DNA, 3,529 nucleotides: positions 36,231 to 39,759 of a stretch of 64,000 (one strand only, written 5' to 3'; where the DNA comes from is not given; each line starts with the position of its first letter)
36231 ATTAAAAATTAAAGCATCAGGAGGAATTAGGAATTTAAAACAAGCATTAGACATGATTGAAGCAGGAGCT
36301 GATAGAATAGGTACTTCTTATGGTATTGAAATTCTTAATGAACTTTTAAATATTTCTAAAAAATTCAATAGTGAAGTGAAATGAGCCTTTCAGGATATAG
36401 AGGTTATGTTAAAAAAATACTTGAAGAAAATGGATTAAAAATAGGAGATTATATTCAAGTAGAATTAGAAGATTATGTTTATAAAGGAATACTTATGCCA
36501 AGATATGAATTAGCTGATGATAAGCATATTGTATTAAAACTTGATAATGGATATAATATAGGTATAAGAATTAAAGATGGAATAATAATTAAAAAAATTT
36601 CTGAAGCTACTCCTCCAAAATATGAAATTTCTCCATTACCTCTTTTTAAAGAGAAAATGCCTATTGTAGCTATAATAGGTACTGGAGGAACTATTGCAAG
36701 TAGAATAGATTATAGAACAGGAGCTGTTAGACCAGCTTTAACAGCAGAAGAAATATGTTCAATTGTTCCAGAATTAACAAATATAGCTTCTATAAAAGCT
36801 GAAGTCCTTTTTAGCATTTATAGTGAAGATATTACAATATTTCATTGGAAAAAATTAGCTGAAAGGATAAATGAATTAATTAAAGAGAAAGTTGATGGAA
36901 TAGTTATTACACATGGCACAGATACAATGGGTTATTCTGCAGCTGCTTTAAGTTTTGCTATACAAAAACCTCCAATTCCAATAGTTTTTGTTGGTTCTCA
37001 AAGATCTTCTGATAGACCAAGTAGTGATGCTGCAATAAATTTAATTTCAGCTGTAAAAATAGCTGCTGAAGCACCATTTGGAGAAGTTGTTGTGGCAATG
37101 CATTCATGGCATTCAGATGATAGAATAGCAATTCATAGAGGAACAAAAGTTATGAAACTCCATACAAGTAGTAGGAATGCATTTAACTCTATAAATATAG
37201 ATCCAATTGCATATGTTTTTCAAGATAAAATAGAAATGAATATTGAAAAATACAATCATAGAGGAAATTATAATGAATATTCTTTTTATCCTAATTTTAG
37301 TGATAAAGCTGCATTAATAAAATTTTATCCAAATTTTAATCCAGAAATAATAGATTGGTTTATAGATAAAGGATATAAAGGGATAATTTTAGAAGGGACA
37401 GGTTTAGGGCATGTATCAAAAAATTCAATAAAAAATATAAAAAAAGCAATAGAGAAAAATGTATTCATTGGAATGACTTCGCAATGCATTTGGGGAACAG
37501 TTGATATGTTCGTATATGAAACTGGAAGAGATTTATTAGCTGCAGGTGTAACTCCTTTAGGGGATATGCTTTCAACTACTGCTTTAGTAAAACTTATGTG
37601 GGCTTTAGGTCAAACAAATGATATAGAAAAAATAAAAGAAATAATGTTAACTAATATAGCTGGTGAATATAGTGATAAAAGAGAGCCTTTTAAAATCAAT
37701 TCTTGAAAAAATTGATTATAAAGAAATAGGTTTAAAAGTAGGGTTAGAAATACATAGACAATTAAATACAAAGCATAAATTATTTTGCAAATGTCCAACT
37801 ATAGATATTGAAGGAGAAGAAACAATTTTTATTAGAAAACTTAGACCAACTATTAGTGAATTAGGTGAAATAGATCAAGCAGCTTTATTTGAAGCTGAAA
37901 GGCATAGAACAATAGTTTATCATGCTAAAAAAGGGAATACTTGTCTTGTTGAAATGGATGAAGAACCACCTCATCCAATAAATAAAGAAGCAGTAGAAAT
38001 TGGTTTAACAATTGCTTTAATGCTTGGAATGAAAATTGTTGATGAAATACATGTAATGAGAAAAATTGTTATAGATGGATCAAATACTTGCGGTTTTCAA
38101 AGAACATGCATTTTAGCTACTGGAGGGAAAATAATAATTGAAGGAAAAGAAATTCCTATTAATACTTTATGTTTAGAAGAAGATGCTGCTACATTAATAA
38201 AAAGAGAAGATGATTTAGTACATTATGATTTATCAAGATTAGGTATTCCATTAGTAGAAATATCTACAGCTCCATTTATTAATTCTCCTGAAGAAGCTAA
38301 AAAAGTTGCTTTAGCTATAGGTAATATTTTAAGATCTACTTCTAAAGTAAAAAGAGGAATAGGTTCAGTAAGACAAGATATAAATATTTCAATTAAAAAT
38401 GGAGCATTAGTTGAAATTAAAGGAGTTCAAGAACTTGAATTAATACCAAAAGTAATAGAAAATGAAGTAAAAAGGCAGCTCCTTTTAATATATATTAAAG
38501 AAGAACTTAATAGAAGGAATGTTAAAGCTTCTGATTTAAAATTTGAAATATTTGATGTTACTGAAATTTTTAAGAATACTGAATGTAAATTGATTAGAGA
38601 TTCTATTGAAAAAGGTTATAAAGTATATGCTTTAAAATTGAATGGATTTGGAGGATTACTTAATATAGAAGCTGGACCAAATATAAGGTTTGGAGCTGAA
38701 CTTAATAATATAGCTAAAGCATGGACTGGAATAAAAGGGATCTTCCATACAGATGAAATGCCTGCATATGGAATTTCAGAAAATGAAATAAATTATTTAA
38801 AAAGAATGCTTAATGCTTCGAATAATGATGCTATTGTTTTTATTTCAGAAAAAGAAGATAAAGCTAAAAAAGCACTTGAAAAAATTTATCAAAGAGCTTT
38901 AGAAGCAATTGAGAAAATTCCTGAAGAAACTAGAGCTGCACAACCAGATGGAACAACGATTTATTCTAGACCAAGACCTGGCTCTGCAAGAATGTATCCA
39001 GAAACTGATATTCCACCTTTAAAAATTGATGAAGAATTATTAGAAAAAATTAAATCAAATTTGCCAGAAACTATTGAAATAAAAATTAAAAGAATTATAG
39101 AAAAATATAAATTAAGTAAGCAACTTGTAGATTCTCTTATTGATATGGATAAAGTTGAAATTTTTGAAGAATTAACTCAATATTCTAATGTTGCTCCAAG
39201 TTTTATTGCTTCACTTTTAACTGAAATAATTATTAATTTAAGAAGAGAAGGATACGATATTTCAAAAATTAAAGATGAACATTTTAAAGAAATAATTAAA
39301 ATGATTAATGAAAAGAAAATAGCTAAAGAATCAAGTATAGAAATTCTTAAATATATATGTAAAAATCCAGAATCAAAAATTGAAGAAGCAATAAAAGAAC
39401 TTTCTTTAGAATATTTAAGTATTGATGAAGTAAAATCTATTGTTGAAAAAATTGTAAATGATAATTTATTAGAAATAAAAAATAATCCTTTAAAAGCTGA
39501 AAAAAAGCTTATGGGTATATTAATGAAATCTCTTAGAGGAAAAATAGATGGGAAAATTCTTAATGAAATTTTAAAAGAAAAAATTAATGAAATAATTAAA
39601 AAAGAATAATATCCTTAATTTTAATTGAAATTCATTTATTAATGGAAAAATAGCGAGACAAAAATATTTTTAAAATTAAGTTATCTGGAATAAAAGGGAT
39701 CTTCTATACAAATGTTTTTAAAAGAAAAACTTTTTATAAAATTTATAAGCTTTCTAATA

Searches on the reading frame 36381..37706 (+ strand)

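Call 9: search_protein_families(library=pfam, proteins=[window:36381-37706:+], max_evalue=0.00001)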
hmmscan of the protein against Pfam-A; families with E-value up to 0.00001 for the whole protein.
window:36381-37706:+ (441 aa): 3 families
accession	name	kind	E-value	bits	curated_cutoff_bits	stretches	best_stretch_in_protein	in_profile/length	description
PF00710.25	Asparaginase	-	1.9e-63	213.9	22.5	1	96-289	2-190/193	Asparaginase, N-terminal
PF17763.6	Asparaginase_C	-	2.6e-34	118.1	34.6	1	311-422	3-114/114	Glutaminase/Asparaginase C-terminal domain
PF18195.6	GatD_N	-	2.7e-20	71.9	25.7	1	20-72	2-53/54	GatD N-terminal domain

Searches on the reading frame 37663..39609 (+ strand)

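Call 9: search_protein_families(library=pfam, proteins=[window:37663-39609:+], max_evalue=0.00001)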
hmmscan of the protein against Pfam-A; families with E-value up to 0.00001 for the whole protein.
window:37663-39609:+ (648 aa): 3 families
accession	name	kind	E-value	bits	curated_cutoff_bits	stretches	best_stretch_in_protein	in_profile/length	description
PF02934.20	GatB_N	-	3.9e-61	207.1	23.4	1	25-461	2-277/277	GatB/GatE catalytic domain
PF02637.23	GatB_Yqey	-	6.8e-26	91.4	27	1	500-641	2-148/148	GatB domain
PF02938.19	GAD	-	2.6e-15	56.8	23.4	1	311-405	1-95/95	GAD domain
